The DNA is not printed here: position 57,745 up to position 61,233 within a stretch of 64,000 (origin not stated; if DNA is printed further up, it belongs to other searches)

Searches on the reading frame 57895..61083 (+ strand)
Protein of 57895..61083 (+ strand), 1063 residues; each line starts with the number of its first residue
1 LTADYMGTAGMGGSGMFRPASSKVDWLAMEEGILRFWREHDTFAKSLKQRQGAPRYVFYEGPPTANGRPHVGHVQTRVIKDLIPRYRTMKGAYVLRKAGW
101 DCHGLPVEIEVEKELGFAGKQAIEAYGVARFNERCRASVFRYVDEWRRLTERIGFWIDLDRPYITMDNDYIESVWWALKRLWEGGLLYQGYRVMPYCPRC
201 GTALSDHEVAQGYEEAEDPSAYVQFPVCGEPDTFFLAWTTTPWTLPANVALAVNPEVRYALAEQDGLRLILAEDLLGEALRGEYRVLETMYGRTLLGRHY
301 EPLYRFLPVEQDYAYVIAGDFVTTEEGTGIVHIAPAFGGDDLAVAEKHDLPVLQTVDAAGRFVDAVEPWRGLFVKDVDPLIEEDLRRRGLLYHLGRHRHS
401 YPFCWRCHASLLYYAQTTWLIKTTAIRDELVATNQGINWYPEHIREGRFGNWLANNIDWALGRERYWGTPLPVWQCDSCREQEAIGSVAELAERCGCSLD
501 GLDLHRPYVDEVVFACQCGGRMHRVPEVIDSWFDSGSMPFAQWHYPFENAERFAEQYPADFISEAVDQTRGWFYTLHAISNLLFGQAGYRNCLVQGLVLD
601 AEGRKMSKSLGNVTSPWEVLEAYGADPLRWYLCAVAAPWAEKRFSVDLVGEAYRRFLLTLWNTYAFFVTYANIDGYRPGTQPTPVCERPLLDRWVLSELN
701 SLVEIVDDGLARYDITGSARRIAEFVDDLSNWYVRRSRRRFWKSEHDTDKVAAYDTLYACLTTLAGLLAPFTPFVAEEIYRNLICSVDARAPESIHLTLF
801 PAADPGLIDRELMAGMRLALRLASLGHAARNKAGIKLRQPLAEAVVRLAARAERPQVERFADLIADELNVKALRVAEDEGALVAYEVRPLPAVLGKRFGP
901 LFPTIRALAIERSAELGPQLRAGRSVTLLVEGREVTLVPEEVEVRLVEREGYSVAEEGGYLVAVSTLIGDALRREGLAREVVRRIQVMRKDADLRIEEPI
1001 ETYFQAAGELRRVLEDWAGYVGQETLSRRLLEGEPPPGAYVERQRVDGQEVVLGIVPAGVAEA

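Call 26: search_protein_families(library=pfam, max_evalue=0.00001, proteins=[window:57895-61083:+])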
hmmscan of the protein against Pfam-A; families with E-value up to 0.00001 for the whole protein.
window:57895-61083:+ (1063 aa): 4 families
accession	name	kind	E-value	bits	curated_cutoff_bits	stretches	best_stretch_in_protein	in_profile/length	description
PF00133.28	tRNA-synt_1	-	5.5e-127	424.4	22.7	1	33-636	2-405/414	tRNA synthetases class I (I, L, M and V)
PF19302.4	DUF5915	-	1.2e-37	129.7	27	1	862-1034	2-174/195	Domain of unknown function (DUF5915)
PF08264.19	Anticodon_1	-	3.6e-29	102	25.1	1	692-842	1-145/148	Anticodon-binding domain of tRNA ligase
PF09334.17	tRNA-synt_1g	-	1.7e-15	57.1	20.1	1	65-209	10-135/391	tRNA synthetases class I (M)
